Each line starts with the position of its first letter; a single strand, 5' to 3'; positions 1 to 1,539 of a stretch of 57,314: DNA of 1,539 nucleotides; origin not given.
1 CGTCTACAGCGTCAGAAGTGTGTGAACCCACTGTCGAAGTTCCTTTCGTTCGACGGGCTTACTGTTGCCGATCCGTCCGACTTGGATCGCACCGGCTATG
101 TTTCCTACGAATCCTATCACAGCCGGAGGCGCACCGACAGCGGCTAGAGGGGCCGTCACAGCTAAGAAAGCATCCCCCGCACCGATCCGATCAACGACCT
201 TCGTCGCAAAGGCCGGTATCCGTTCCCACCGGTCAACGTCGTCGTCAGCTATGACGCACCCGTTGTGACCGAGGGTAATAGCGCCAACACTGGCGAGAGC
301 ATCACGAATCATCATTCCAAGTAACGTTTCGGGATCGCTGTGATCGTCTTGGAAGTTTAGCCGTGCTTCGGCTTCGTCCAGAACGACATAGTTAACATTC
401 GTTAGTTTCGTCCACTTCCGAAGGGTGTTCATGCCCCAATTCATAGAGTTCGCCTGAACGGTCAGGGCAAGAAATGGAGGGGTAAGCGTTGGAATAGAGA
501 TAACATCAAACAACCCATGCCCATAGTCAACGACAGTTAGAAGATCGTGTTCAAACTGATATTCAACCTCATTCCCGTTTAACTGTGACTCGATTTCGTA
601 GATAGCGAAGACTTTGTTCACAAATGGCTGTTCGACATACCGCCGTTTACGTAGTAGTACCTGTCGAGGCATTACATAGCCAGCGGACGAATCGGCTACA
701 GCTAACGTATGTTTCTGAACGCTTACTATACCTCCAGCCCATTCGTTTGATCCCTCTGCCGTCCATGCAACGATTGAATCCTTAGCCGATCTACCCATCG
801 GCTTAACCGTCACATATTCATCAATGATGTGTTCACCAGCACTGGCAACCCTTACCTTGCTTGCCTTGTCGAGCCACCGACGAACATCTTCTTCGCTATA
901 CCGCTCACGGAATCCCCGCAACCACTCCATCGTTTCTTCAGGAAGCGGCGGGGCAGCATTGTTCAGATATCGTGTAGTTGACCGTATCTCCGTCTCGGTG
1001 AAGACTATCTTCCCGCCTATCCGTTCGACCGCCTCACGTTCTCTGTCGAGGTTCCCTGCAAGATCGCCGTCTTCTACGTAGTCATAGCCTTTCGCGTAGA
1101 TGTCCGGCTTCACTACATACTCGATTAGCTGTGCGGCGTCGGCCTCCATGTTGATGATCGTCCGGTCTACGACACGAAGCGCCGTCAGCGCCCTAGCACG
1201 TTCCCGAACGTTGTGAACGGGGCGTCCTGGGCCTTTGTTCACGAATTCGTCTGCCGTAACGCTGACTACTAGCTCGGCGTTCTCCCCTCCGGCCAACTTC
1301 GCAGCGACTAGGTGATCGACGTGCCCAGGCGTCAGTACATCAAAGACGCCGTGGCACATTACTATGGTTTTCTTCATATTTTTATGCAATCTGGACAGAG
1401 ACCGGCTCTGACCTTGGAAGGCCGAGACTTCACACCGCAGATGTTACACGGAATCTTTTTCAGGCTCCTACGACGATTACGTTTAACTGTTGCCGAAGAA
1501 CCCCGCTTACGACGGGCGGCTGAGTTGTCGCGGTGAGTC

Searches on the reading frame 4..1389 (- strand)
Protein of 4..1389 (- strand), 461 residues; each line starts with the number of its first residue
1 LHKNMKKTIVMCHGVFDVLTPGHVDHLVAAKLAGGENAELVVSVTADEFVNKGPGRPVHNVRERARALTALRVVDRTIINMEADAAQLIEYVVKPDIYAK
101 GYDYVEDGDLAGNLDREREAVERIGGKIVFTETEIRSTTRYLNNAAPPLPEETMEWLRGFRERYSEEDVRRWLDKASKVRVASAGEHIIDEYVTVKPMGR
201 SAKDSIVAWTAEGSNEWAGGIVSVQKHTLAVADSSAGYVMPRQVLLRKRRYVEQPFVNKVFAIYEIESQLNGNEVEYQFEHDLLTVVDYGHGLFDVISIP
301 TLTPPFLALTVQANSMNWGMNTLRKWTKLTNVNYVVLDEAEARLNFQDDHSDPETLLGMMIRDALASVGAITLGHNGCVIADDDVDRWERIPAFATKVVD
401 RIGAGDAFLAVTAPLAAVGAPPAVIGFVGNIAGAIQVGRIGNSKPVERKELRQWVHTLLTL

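Call 3: search_protein_families(library=pfam, proteins=[window:4-1389:-], max_evalue=0.01)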
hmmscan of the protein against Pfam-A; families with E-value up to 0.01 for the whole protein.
window:4-1389:- (461 aa): 2 families
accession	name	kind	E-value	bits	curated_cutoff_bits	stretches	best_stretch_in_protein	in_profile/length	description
PF00294.29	PfkB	-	9.8e-11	42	25.8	1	330-446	182-299/302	pfkB family carbohydrate kinase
PF01467.32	CTP_transf_like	-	4.7e-10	40.2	21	1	12-138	2-127/133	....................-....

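Call 4: search_protein_families(library=ncbifam, proteins=[window:4-1389:-], max_evalue=0.01)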
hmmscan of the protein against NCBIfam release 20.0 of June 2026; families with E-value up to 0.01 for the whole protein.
window:4-1389:- (461 aa): 16 families
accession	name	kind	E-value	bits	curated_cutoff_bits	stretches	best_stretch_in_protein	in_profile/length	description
NF008454.0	PRK11316.1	equivalog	2.4e-25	89.1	521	2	4-141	337-467/475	bifunctional D-glycero-beta-D-manno-heptose-7-phosphate kinase/D-glycero-beta-D-manno-heptose 1-phosphate adenylyltransferase HldE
TIGR02199.1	rfaE_dom_II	equivalog_domain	3.4e-24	85.3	181.5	1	3-141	7-138/144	D-glycero-beta-D-manno-heptose 1-phosphate adenylyltransferase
TIGR02198.1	rfaE_dom_I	equivalog_domain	2.9e-09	36.5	345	1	338-454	199-313/315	D-glycero-beta-D-manno-heptose-7-phosphate kinase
TIGR00125.1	cyt_tran_rel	domain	3e-09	36.9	27.7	1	9-75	1-63/65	adenylyltransferase/cytidyltransferase family protein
TIGR02152.1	D_ribokin_bact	equivalog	4.9e-08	32.7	299.65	1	329-444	173-288/298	ribokinase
TIGR01518.1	g3p_cytidyltrns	equivalog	8.4e-07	29.1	165.4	1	10-105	1-93/125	glycerol-3-phosphate cytidylyltransferase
TIGR04382.1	myo_inos_iolC_N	equivalog_domain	9.3e-06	25.1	300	1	332-446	189-299/309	5-dehydro-2-deoxygluconokinase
NF001985.0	PRK00777.1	subfamily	2.9e-05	24.2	104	1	8-70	5-64/157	pantetheine-phosphate adenylyltransferase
NF008353.0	PRK11142.1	equivalog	7e-05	22.5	341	1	370-452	219-300/307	ribokinase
NF007321.0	PRK09813.1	equivalog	0.00066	19.2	247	1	361-410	181-228/261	fructoselysine 6-kinase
NF006957.1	PRK09434.1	equivalog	0.0009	18.8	450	1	340-411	186-255/302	fructokinase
NF041320.1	pfkB_Halo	equivalog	0.0017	17.9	400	1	372-411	214-251/302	1-phosphofructokinase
NF040938.1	KDG_KDGal_kin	equivalog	0.0021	17.2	400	1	327-417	180-264/305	bifunctional 2-dehydro-3-deoxygluconokinase/2-dehydro-3-deoxygalactonokinase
NF049991.1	TagKinase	equivalog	0.0034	16.2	420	1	370-446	230-305/321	tagatose kinase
TIGR03168.1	1-PFK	subfamily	0.0058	15.6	216.4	1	368-418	215-263/305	hexose kinase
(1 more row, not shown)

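Call 10: search_dna_similar(query=window:4-1389:-, collection=phages, mode=protein, max_rows=25)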
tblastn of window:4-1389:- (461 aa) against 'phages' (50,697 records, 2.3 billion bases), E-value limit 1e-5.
Records with a match: 13; places in all: 13; records where one place covers at least 80% of the query: 0.
Best place of each record, by identity: <60% 13.
By first word of the organism name: Synechococcus 6; Marine 2; Streptomyces 1; uncultured 1; Salmonella 1; Cyanophage 1; Bacteriophage 1.
By host as written in the record: - 4; Synechococcus sp. WH8109 3; Synechococcus sp. WH8102 2; Synechococcus sp. WH 7803 2; Streptomyces viridochromogenes DSM40736 1; Homo sapiens 1.
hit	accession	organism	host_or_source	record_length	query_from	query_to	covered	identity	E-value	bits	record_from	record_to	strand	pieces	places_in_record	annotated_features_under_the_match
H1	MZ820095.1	Streptomyces phage Karp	Streptomyces viridochromogenes DSM40736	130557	4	123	26%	33.3%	6e-7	58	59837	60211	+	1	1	77: nucleotidyltransferase | 76: glycosyltransferase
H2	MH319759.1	Marine virus AG-345-O18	single cell amplified by WGA-X; seawater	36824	5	126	26%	32.5%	2e-6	56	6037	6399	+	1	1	record has no annotation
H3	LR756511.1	uncultured phage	metagenomic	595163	1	104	23%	36.8%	9e-7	58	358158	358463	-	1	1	record has no annotation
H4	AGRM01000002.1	Salmonella enterica subsp. houtenae str. ATCC BAA-1581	Homo sapiens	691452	9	104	21%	37.8%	7e-7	58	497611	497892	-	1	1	protein RfaE, domain I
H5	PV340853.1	Synechococcus phage Sf-CH8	Synechococcus sp. WH8102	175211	4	125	26%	29.6%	4e-6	56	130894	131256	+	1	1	bifunctional heptose 7-phosphate kinase/heptose 1-phosphate ... | methyltransferase type 11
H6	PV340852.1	Synechococcus phage Sf-CH5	Synechococcus sp. WH8102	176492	4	125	26%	29.6%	4e-6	56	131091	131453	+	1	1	bifunctional heptose 7-phosphate kinase/heptose 1-phosphate ... | methyltransferase type 11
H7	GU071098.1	Synechococcus phage S-SSM7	Synechococcus sp. WH8109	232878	9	112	23%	34.6%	4e-6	56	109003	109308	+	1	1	putative nucleotidyltransferase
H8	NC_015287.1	Synechococcus phage S-SSM7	Synechococcus sp. WH8109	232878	9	112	23%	34.6%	4e-6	56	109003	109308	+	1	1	bifunctional heptose 7-phosphate kinase/heptose 1-phosphate ...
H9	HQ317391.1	Cyanophage S-SSM6a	Synechococcus sp. WH8109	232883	9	112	23%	34.6%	4e-6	56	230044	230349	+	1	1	glycerol-3-phosphate cytidylyltransferase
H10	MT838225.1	Bacteriophage sp.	human fecal samples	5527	11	107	21%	37.0%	1e-6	57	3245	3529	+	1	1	record has no annotation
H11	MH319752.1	Marine virus AG-345-F15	single cell amplified by WGA-X; seawater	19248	5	112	23%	32.4%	6e-6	55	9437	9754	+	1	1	record has no annotation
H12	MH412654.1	Synechococcus phage S-T4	Synechococcus sp. WH 7803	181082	4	125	26%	28.2%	2e-6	57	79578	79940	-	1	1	ADP-heptose synthase / D-glycero-beta-D-manno-heptose 7-phosphate ... | methyltransferase type 11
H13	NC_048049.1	Synechococcus phage S-T4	Synechococcus sp. WH 7803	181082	4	125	26%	28.2%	2e-6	57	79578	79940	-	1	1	bifunctional heptose 7-phosphate kinase/heptose 1-phosphate ... | methyltransferase type 11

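Call 12: find_related_loci(query=window:4-1389:-, collection=viral_contigs, flank=10000)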
Query window:4-1389:- (461 aa) in viral_contigs; peptide patterns used: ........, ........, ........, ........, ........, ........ (x = any residue, [..] = any of these).
3 stretches matched a pattern, but none encodes a relative of the query by tblastn (E <= 1e-3).

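Call 13: find_homologous_proteins(query=window:4-1389:-)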
Query window:4-1389:- (461 aa): 840 proteins with E <= 0.001 among 8000 candidates; the best 120 are listed.
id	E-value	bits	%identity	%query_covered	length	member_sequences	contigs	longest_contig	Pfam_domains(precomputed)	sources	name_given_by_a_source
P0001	0.0e+0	1017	100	98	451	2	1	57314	PF01467.33,PF00294.30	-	-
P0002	8.5e-112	392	46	98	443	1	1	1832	PF01467.33,PF00294.30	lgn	-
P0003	5.1e-110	387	44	99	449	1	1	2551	PF01467.33,PF00294.30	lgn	-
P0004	2.3e-107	378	45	98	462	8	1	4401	PF01467.33,PF00294.30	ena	-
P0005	2.3e-105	371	45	97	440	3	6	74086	PF01467.33,PF00294.30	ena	-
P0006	6.4e-105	370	46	98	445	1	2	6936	PF01467.33,PF00294.30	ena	-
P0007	1.3e-104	369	45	97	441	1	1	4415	PF01467.33,PF00294.30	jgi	jgi:cytidyltransferase-like protein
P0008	2.6e-103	364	45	97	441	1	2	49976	PF01467.33,PF00294.30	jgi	jgi:cytidyltransferase-like protein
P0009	8.5e-102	359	43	98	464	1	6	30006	PF01467.33,PF00294.30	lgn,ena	-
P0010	6.2e-98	347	44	98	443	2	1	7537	PF01467.33,PF00294.30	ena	-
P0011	2.9e-95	338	42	98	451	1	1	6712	PF01467.33,PF00294.30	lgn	-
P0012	1.6e-94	335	44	98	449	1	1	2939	PF01467.33,PF00294.30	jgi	jgi:rfaE bifunctional protein nucleotidyltransferase chain/domain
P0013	8.2e-94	333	43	98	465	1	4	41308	PF01467.33,PF00294.30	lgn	-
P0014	1.1e-93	333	43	98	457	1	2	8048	PF01467.33,PF00294.30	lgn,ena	-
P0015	1.8e-91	325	42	98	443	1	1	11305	PF01467.33,PF00294.30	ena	-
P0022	6.8e-86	307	37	98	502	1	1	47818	PF01467.33,PF00294.30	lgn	-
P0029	7.7e-82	294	38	98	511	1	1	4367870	PF01467.33,PF00294.30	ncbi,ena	-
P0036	5.5e-80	288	36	98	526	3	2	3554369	PF01467.33,PF00294.30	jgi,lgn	-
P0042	3.4e-79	285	36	100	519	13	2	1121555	PF01467.33,PF00294.30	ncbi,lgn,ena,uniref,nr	ncbi:PfkB family carbohydrate kinase [Thalassobaculum salexigens]|uniref:PfkB family carbohydrate ki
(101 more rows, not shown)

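Call 14: find_encoding_contigs(protein=P0005, flank=10000, max_places=3)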
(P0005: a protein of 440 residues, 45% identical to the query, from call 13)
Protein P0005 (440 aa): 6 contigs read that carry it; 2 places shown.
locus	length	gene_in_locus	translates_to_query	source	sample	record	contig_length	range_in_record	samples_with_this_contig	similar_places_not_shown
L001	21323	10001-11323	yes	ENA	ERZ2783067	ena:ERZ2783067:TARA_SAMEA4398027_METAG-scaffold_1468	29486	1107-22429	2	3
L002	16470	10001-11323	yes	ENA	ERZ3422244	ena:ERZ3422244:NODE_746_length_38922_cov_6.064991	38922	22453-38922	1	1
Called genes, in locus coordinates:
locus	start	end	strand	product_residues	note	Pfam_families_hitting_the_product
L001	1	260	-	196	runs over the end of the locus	PF06094:GGACT, PF21986:AH_C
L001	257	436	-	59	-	-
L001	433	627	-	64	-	-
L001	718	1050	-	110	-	-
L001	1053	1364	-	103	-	PF11171:DUF2958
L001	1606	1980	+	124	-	-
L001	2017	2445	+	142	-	-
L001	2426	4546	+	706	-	PF04860:Phage_portal, PF04233:Phage_Mu_F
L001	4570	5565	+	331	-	PF13704:Glyco_tranf_2_4 (faint)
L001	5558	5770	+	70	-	-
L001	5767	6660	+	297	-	PF00676:E1_dh, PF02775:TPP_enzyme_C (weak)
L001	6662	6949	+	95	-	-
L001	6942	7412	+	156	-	-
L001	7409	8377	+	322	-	PF02779:Transket_pyr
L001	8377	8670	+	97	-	-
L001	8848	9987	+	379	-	PF04055:Radical_SAM, PF13186:SPASM (weak)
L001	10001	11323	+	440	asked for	PF01467:CTP_transf_like, PF00294:PfkB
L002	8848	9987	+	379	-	PF04055:Radical_SAM, PF13186:SPASM (weak)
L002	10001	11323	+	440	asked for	PF01467:CTP_transf_like, PF00294:PfkB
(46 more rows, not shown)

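Call 15: find_encoding_contigs(protein=P0042, flank=10000, max_places=2)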
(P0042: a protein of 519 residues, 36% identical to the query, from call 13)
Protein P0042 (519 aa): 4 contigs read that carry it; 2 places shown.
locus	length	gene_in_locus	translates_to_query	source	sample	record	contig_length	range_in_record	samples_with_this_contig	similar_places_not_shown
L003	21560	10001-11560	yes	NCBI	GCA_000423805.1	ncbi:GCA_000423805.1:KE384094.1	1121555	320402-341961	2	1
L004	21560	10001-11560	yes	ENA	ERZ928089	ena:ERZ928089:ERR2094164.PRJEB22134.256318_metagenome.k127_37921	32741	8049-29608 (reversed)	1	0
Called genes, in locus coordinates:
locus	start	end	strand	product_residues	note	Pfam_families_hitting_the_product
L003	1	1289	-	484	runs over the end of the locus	PF00089:Trypsin, PF13365:Trypsin_2, PF14685:PDZ_Tricorn (faint), PF00595:PDZ, PF13180:PDZ_2, PF17820:PDZ_6, PF13180:PDZ_2 (weak), PF17820:PDZ_6 (weak)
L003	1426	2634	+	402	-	-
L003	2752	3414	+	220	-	PF13489:Methyltransf_23, PF01209:Ubie_methyltran, PF07021:MetW (weak), PF13847:Methyltransf_31, PF08241:Methyltransf_11, PF08242:Methyltransf_12, PF13649:Methyltransf_25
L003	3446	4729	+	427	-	-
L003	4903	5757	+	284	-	-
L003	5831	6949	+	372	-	PF05050:Methyltransf_21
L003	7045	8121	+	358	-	PF05050:Methyltransf_21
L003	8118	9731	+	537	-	-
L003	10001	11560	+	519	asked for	PF01467:CTP_transf_like, PF00294:PfkB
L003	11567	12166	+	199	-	PF13580:SIS_2, PF01380:SIS (faint)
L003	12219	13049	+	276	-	-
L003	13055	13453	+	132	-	-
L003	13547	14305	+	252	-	PF00685:Sulfotransfer_1, PF13469:Sulfotransfer_3 (faint)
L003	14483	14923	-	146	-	PF01196:Ribosomal_L17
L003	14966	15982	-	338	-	PF01193:RNA_pol_L, PF01000:RNA_pol_A_bac, PF03118:RNA_pol_A_CTD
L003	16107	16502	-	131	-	PF00411:Ribosomal_S11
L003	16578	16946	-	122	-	PF00416:Ribosomal_S13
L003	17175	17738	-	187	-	PF00406:ADK, PF13207:AAA_17, PF13238:AAA_18 (weak), PF13671:AAA_33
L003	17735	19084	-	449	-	PF00344:SecY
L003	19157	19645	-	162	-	PF00828:Ribosomal_L27A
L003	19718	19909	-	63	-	PF00327:Ribosomal_L30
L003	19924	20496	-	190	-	PF00333:Ribosomal_S5, PF03719:Ribosomal_S5_C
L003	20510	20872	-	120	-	PF00861:Ribosomal_L18p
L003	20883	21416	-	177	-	PF00347:Ribosomal_L6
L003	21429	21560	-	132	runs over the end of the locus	PF00410:Ribosomal_S8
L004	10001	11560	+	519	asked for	PF01467:CTP_transf_like, PF00294:PfkB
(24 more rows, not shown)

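Call 21: search_solved_structures(query=window:4-1389:-, max_evalue=0.001)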
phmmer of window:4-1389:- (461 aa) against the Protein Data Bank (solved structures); distinct sequences matched with E-value up to 0.001: 7.
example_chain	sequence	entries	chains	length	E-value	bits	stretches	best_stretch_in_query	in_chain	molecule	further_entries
3glv_A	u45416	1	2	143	1.6e-10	43.7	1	10-113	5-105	Lipopolysaccharide core biosynthesis protein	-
5x9q_A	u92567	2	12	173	2.1e-10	43.3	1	4-108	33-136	Putative cytidylyltransferase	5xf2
3elb_A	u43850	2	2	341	3.7e-09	39.2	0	7-101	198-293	Ethanolamine-phosphate cytidylyltransferase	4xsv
9hsg_A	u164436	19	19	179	1.2e-06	30.9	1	3-128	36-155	choline-phosphate cytidylyltransferase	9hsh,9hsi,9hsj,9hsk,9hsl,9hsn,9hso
9hsm_A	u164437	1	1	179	1.2e-06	30.9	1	3-128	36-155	choline-phosphate cytidylyltransferase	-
4zcp_A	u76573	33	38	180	1.2e-06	30.9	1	3-128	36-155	Cholinephosphate cytidylyltransferase | Choline-phosphate cytidylyltransferase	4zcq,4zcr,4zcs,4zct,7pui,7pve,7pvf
1coz_A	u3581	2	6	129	0.00027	23.1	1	7-104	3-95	PROTEIN (GLYCEROL-3-PHOSPHATE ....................) | glycerol-3-phosphate cytidylyltransferase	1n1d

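Call 30: find_encoding_contigs(protein=P0029, flank=10000, max_places=1)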
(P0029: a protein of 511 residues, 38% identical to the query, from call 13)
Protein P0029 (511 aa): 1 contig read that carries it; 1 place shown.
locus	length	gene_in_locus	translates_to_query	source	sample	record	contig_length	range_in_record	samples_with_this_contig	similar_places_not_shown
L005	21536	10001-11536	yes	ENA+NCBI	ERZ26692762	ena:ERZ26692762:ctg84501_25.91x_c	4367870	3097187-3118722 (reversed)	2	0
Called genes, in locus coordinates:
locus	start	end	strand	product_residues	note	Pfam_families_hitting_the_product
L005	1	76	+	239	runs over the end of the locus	PF02348:CTP_transf_3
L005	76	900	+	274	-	PF00106:adh_short, PF01370:Epimerase (weak), PF08659:KR, PF13561:adh_short_C2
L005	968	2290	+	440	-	-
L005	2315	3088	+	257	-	PF00977:His_biosynth, PF01207:Dus (faint), PF01180:DHO_dh (faint), PF02581:TMP-TENI (faint), PF03060:NMO (faint)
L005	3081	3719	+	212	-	PF00117:GATase, PF07685:GATase_3 (weak), PF01174:SNO (faint)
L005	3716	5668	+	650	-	-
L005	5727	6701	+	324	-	PF00685:Sulfotransfer_1, PF13469:Sulfotransfer_3 (weak)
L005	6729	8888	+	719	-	PF00224:PK, PF14306:PUA_2, PF01747:ATP-sulfurylase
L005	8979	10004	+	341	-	PF04321:RmlD_sub_bind, PF05368:NmrA (weak), PF01073:3Beta_HSD, PF01370:Epimerase, PF02719:Polysacc_synt_2, PF13460:NAD_binding_10, PF16363:GDP_Man_Dehyd, PF07993:NAD_binding_4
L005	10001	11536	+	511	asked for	PF01467:CTP_transf_like, PF00294:PfkB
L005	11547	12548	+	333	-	PF01073:3Beta_HSD, PF01370:Epimerase, PF02719:Polysacc_synt_2 (weak), PF04321:RmlD_sub_bind, PF05368:NmrA, PF07993:NAD_binding_4 (faint), PF16363:GDP_Man_Dehyd, PF13460:NAD_binding_10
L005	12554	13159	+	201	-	-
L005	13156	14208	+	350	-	PF01636:APH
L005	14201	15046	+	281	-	PF13292:DXP_synthase_N, PF00456:Transketolase_N, PF00676:E1_dh (weak)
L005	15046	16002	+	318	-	PF02779:Transket_pyr, PF02780:Transketolase_C, PF17147:PFOR_II (faint)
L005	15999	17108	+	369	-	PF00266:Aminotran_5 (weak), PF01041:DegT_DnrJ_EryC1, PF01212:Beta_elim_lyase (weak)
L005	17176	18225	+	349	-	PF01041:DegT_DnrJ_EryC1, PF00266:Aminotran_5 (weak)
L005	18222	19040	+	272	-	-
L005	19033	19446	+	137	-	-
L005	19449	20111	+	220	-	PF13489:Methyltransf_23, PF13847:Methyltransf_31, PF08241:Methyltransf_11, PF08242:Methyltransf_12 (weak), PF13649:Methyltransf_25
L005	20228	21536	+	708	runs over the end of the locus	PF02310:B12-binding, PF04055:Radical_SAM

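Call 31: find_encoding_contigs(protein=P0036, flank=10000, max_places=1)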
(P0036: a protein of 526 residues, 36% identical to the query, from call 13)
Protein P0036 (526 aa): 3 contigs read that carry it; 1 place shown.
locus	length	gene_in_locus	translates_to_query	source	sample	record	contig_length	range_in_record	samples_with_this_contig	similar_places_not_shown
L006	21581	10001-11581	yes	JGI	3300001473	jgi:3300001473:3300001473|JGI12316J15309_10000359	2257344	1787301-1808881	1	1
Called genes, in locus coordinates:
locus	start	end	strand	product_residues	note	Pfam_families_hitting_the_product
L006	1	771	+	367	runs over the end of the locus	PF00005:ABC_tran, PF13304:AAA_21 (faint), PF03459:TOBE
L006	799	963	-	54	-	-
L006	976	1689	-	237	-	-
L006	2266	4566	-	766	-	PF03102:NeuB, PF01261:AP_endonuc_2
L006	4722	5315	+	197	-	PF02348:CTP_transf_3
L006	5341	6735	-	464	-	PF04055:Radical_SAM, PF13353:Fer4_12 (weak)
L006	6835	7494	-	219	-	PF05711:TylF, PF13578:Methyltransf_24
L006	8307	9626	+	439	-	PF13489:Methyltransf_23, PF08241:Methyltransf_11, PF08242:Methyltransf_12, PF13649:Methyltransf_25 (faint)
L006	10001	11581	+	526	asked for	PF01467:CTP_transf_like, PF00294:PfkB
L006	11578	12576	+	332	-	PF01073:3Beta_HSD, PF01370:Epimerase, PF02719:Polysacc_synt_2 (weak), PF04321:RmlD_sub_bind, PF05368:NmrA, PF07993:NAD_binding_4 (faint), PF13460:NAD_binding_10, PF16363:GDP_Man_Dehyd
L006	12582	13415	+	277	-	PF13292:DXP_synthase_N (faint), PF00456:Transketolase_N, PF00676:E1_dh (weak)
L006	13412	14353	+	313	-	PF02779:Transket_pyr, PF02780:Transketolase_C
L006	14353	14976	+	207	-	-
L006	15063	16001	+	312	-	PF01633:Choline_kinase (faint), PF01636:APH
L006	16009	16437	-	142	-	-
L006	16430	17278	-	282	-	-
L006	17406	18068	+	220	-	PF13489:Methyltransf_23, PF13847:Methyltransf_31, PF08241:Methyltransf_11, PF08242:Methyltransf_12, PF13649:Methyltransf_25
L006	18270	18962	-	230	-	PF05401:NodS (weak), PF13489:Methyltransf_23, PF13847:Methyltransf_31 (weak), PF08241:Methyltransf_11, PF08242:Methyltransf_12, PF13649:Methyltransf_25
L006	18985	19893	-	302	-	PF01370:Epimerase, PF16363:GDP_Man_Dehyd, PF04321:RmlD_sub_bind, PF07993:NAD_binding_4 (faint)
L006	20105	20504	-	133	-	-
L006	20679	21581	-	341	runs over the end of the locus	PF01370:Epimerase, PF04321:RmlD_sub_bind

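Call 32: find_encoding_contigs(protein=P0008, flank=10000, max_places=1)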
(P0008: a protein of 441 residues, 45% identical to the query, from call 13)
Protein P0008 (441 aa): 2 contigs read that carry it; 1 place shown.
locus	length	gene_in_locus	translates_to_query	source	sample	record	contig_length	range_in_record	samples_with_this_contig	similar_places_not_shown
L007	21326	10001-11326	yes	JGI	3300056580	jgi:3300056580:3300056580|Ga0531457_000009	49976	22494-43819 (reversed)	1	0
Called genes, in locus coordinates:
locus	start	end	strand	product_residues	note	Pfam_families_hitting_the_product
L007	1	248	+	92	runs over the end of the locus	-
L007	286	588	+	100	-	-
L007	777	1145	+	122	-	-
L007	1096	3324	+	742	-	PF04860:Phage_portal, PF04233:Phage_Mu_F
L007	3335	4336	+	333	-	-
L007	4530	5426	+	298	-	PF00676:E1_dh, PF13292:DXP_synthase_N (weak)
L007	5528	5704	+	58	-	-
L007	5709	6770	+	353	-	-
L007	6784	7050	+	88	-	-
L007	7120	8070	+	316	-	PF02779:Transket_pyr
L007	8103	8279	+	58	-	-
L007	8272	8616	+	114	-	-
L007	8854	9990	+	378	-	PF04055:Radical_SAM, PF13186:SPASM (weak)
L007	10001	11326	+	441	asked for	PF01467:CTP_transf_like, PF00294:PfkB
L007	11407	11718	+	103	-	-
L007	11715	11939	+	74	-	-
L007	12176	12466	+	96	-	-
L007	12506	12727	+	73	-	-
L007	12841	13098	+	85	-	-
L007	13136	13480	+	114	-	-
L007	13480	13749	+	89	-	-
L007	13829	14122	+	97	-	-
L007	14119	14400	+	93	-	-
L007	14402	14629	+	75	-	-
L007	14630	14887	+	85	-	-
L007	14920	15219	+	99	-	-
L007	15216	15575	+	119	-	-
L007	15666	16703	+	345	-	PF01073:3Beta_HSD, PF01370:Epimerase, PF02719:Polysacc_synt_2, PF04321:RmlD_sub_bind, PF05368:NmrA (weak), PF07993:NAD_binding_4 (faint), PF13460:NAD_binding_10, PF16363:GDP_Man_Dehyd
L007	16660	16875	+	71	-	-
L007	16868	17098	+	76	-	-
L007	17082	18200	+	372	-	PF01041:DegT_DnrJ_EryC1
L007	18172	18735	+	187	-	PF13580:SIS_2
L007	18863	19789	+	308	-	PF04586:Peptidase_S78 (faint)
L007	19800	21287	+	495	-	PF05065:Phage_capsid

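Call 33: find_encoding_contigs(protein=P0022, flank=10000, max_places=1)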
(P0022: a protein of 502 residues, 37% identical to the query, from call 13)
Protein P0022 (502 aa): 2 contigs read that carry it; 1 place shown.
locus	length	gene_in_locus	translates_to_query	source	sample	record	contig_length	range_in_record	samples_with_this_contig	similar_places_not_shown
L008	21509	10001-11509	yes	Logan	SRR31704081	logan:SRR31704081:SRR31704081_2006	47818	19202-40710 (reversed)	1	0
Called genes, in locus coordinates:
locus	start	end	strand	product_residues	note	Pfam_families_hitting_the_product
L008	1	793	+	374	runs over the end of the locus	PF01266:DAO (weak), PF01593:Amino_oxidase (faint), PF13450:NAD_binding_8, PF03275:GLF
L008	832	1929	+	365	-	PF04055:Radical_SAM, PF13353:Fer4_12 (weak), PF10566:Glyco_hydro_97 (faint), PF13186:SPASM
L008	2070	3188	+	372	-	PF00155:Aminotran_1_2, PF01041:DegT_DnrJ_EryC1, PF01053:Cys_Met_Meta_PP, PF01212:Beta_elim_lyase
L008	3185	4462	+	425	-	PF08421:Methyltransf_13, PF13489:Methyltransf_23, PF08241:Methyltransf_11, PF08242:Methyltransf_12, PF13649:Methyltransf_25, PF08484:Methyltransf_14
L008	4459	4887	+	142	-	PF00903:Glyoxalase, PF13669:Glyoxalase_4 (weak), PF18029:Glyoxalase_6 (faint)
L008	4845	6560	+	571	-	PF26337:Gtf3_C (weak)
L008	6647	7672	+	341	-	PF01073:3Beta_HSD, PF01370:Epimerase, PF02719:Polysacc_synt_2, PF04321:RmlD_sub_bind, PF05368:NmrA, PF07993:NAD_binding_4 (faint), PF16363:GDP_Man_Dehyd, PF13460:NAD_binding_10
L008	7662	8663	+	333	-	PF01073:3Beta_HSD, PF01370:Epimerase, PF02719:Polysacc_synt_2, PF04321:RmlD_sub_bind (weak), PF07993:NAD_binding_4 (faint), PF16363:GDP_Man_Dehyd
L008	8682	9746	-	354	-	PF04055:Radical_SAM, PF13186:SPASM (faint)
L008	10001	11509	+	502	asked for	PF01467:CTP_transf_like, PF00294:PfkB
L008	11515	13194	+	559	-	-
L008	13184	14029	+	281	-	PF13292:DXP_synthase_N (weak), PF00456:Transketolase_N, PF00676:E1_dh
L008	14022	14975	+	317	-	PF02779:Transket_pyr, PF02780:Transketolase_C, PF17147:PFOR_II (weak)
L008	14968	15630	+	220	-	PF13489:Methyltransf_23, PF13847:Methyltransf_31, PF08241:Methyltransf_11, PF08242:Methyltransf_12, PF13649:Methyltransf_25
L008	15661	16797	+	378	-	-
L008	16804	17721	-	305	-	PF13489:Methyltransf_23, PF08241:Methyltransf_11, PF08242:Methyltransf_12, PF13649:Methyltransf_25, PF13847:Methyltransf_31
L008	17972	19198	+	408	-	PF02655:ATP-grasp_3, PF13535:ATP-grasp_4 (faint), PF18603:LAL_C2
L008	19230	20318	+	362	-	-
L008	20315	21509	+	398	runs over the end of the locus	PF02222:ATP-grasp (weak), PF02655:ATP-grasp_3, PF02786:CPSase_L_D2, PF07478:Dala_Dala_lig_C, PF13535:ATP-grasp_4 (weak), PF18603:LAL_C2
